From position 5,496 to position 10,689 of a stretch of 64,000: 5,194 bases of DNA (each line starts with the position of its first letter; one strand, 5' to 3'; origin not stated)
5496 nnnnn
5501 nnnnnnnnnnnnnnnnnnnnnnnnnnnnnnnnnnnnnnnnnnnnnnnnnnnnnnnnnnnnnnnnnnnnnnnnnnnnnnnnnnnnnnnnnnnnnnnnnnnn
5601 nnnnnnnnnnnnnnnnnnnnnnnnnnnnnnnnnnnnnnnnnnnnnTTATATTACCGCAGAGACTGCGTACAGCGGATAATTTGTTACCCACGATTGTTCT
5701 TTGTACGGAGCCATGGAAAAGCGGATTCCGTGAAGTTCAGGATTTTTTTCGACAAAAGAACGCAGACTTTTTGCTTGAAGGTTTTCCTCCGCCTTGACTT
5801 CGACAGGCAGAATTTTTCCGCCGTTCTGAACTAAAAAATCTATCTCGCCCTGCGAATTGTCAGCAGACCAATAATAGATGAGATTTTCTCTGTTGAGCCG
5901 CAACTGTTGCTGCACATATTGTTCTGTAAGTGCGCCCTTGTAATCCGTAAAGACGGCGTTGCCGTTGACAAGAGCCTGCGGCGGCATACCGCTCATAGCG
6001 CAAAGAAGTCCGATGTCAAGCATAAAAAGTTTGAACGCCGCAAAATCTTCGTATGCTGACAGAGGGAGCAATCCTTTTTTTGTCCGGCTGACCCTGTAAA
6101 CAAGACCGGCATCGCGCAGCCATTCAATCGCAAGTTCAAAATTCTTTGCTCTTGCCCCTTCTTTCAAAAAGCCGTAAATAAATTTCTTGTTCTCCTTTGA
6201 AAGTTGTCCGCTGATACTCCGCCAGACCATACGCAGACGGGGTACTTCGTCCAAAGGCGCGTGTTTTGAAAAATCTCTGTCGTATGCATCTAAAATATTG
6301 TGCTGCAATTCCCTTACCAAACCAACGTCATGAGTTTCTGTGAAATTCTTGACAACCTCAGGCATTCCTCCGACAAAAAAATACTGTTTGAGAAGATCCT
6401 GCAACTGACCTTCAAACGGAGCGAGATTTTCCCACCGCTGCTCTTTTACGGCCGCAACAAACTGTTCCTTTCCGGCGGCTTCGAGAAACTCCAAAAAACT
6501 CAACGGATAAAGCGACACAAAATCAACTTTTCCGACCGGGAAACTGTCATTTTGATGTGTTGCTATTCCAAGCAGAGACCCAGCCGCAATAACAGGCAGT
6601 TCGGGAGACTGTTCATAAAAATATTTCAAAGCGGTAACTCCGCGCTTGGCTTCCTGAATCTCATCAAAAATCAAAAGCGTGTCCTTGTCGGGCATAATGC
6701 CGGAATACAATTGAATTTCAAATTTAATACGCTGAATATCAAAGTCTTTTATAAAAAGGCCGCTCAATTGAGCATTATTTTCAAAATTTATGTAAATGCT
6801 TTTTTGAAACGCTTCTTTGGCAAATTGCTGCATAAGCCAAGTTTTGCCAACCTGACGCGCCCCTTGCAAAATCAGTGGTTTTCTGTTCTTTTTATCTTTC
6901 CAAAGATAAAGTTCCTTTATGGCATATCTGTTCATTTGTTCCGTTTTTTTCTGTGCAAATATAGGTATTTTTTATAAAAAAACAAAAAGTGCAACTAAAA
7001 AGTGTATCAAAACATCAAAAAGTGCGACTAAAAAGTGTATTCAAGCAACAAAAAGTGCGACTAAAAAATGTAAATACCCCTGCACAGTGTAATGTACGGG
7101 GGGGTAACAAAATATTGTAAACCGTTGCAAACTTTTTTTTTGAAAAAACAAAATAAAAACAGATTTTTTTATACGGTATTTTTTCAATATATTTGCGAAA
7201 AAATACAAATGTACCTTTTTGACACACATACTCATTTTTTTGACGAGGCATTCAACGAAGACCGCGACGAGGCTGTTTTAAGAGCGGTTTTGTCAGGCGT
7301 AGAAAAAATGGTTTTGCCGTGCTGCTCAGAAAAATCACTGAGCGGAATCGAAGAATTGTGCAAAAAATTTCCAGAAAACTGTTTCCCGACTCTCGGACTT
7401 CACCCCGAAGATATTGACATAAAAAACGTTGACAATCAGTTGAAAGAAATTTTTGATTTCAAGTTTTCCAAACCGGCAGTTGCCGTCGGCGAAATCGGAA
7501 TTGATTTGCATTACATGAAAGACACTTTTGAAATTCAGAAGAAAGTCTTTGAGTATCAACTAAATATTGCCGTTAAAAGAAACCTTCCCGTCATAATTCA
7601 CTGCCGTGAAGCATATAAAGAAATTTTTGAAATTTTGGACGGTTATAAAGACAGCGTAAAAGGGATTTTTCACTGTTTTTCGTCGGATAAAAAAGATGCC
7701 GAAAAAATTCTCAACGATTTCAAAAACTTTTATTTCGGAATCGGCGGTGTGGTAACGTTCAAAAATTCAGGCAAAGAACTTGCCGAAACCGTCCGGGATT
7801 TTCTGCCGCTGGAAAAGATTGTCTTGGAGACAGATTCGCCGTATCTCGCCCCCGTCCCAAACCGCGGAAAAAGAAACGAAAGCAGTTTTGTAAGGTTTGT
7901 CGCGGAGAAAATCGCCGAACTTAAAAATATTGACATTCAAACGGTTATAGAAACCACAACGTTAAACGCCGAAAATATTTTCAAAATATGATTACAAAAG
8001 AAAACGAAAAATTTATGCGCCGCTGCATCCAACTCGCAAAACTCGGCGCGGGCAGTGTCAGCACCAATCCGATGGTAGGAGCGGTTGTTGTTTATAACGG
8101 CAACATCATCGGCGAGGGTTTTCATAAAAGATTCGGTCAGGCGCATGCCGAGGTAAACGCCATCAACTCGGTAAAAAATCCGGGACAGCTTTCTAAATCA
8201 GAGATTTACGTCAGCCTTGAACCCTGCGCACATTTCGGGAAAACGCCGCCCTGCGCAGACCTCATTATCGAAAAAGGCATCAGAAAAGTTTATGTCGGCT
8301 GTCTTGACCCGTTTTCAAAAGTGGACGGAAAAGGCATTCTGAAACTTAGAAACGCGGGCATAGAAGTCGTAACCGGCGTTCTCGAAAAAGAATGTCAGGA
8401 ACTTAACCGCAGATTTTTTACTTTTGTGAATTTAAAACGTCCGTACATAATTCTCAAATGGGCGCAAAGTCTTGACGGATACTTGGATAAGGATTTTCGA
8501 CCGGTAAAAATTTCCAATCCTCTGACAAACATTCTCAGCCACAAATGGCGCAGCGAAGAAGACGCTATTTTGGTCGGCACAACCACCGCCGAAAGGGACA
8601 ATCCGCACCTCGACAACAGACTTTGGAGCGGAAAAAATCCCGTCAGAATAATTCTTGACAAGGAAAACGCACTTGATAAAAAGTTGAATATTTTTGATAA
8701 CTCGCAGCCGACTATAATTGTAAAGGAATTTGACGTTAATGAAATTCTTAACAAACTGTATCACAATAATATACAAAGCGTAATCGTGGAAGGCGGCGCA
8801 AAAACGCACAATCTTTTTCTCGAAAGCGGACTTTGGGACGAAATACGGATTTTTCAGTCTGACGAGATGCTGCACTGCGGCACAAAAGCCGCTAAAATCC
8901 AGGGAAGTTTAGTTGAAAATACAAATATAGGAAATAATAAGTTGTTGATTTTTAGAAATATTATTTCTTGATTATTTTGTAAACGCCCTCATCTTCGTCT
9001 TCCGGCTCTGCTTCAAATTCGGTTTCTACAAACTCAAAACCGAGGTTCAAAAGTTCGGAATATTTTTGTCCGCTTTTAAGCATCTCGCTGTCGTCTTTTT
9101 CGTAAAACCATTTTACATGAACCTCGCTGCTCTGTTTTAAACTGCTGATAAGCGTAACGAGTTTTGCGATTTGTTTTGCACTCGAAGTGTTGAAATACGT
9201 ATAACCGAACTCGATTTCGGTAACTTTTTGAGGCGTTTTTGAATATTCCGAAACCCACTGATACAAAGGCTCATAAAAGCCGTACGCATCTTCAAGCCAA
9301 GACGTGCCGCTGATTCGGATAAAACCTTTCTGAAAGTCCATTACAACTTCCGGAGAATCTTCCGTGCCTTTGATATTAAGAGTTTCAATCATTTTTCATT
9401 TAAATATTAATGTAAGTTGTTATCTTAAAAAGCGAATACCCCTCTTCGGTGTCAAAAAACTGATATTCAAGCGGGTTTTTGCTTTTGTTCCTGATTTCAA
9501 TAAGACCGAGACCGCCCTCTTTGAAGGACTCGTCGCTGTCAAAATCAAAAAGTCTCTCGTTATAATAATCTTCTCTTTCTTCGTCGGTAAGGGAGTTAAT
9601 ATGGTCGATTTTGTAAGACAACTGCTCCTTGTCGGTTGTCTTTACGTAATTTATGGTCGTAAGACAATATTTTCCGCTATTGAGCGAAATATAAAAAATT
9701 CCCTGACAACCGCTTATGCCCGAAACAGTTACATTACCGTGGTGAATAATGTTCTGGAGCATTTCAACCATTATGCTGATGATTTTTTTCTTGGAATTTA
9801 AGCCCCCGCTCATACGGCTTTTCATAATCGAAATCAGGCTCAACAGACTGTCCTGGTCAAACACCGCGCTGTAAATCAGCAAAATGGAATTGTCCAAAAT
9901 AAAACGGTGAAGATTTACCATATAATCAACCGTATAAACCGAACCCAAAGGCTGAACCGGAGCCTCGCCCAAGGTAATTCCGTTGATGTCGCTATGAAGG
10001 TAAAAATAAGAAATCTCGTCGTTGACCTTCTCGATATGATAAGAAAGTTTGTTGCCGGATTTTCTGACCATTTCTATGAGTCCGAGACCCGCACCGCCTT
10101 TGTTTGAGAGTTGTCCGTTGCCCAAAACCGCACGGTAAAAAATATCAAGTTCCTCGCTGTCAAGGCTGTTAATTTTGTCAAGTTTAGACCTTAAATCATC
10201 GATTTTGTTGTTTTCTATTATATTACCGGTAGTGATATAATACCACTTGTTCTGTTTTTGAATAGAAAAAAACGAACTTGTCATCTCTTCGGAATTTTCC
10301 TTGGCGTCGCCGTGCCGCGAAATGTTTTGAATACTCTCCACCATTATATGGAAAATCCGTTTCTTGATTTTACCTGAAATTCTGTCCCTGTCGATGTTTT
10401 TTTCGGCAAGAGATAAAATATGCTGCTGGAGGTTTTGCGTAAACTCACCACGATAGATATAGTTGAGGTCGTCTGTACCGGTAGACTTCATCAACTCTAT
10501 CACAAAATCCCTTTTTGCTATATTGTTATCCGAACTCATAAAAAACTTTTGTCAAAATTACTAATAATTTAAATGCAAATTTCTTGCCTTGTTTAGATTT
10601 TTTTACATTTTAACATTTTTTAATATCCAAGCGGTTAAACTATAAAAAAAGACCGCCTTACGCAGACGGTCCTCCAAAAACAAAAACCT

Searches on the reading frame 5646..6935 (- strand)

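Call 10: search_protein_families(library=pfam, proteins=[window:5646-6935:-], max_evalue=0.001)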
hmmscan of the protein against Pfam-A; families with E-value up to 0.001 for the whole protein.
window:5646-6935:- (429 aa): 3 families
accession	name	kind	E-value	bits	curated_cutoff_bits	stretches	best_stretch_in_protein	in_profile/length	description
PF13635.12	DUF4143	-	6.1e-37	127.3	28.1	1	219-382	1-159/160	Domain of unknown function (DUF4143)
PF13173.12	AAA_14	-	5.6e-30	104.4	27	1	17-151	1-129/129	AAA domain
PF01637.24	ATPase_2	-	7e-05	23.2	33.2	0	5-55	7-57/225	ATPase domain predominantly from Archaea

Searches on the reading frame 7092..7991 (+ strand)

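Call 10: search_protein_families(library=pfam, proteins=[window:7092-7991:+], max_evalue=0.001)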
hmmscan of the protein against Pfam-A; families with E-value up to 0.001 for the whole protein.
window:7092-7991:+ (299 aa): 1 family
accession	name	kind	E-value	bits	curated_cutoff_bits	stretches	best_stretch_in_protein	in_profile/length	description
PF01026.27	TatD_DNase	-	5.3e-74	249.2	27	1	43-298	1-253/253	TatD related DNase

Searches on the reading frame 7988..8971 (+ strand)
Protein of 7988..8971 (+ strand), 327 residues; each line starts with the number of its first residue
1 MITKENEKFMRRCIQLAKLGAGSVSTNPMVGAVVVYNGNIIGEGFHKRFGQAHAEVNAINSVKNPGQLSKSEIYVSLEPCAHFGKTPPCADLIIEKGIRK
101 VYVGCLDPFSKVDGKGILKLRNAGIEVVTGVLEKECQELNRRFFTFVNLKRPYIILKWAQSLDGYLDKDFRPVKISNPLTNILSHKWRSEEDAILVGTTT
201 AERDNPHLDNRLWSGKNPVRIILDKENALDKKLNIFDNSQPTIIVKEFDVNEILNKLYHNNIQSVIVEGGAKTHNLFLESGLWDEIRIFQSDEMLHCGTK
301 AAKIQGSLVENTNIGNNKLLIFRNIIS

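Call 10: search_protein_families(library=pfam, proteins=[window:7988-8971:+], max_evalue=0.001)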
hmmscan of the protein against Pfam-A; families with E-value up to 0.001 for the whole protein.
window:7988-8971:+ (327 aa): 4 families
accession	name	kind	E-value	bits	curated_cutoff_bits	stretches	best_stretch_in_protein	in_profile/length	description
PF01872.23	RibD_C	-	7.2e-31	108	24.1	1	152-290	1-160/197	RibD C-terminal domain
PF00383.29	dCMP_cyt_deam_1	-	7e-19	68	25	1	4-105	2-102/102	Cytidine and deoxycytidylate deaminase zinc-binding region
PF14437.12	MafB19-deam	-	9.7e-11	42.2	27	1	5-145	2-139/142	MafB19-like deaminase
PF18785.7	Inv-AAD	-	1.1e-05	25.7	26.5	1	70-129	53-116/129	Invertebrate-AID/APOBEC-deaminase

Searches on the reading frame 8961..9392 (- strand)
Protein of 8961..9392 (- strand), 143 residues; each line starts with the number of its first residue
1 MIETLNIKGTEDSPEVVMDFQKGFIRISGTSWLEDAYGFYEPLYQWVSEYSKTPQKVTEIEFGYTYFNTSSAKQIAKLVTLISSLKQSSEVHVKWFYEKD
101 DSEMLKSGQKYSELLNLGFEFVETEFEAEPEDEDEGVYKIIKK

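Call 10: search_protein_families(library=pfam, proteins=[window:8961-9392:-], max_evalue=0.001)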
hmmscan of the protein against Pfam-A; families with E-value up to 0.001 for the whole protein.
window:8961-9392:- (143 aa): 1 family
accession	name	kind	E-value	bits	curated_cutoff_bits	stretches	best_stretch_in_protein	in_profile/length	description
PF09345.15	SiaC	-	1.1e-31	109.4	24.5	1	7-123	1-119/120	SiaC family regulatory phosphoprotein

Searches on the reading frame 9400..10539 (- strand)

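Call 10: search_protein_families(library=pfam, proteins=[window:9400-10539:-], max_evalue=0.001)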
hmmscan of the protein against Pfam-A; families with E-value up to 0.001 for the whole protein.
window:9400-10539:- (379 aa): 1 family
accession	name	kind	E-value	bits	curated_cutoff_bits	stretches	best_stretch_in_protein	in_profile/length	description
PF19788.4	DUF6272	-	1.7e-67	225.6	26.6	2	51-179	4-134/134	Family of unknown function (DUF6272)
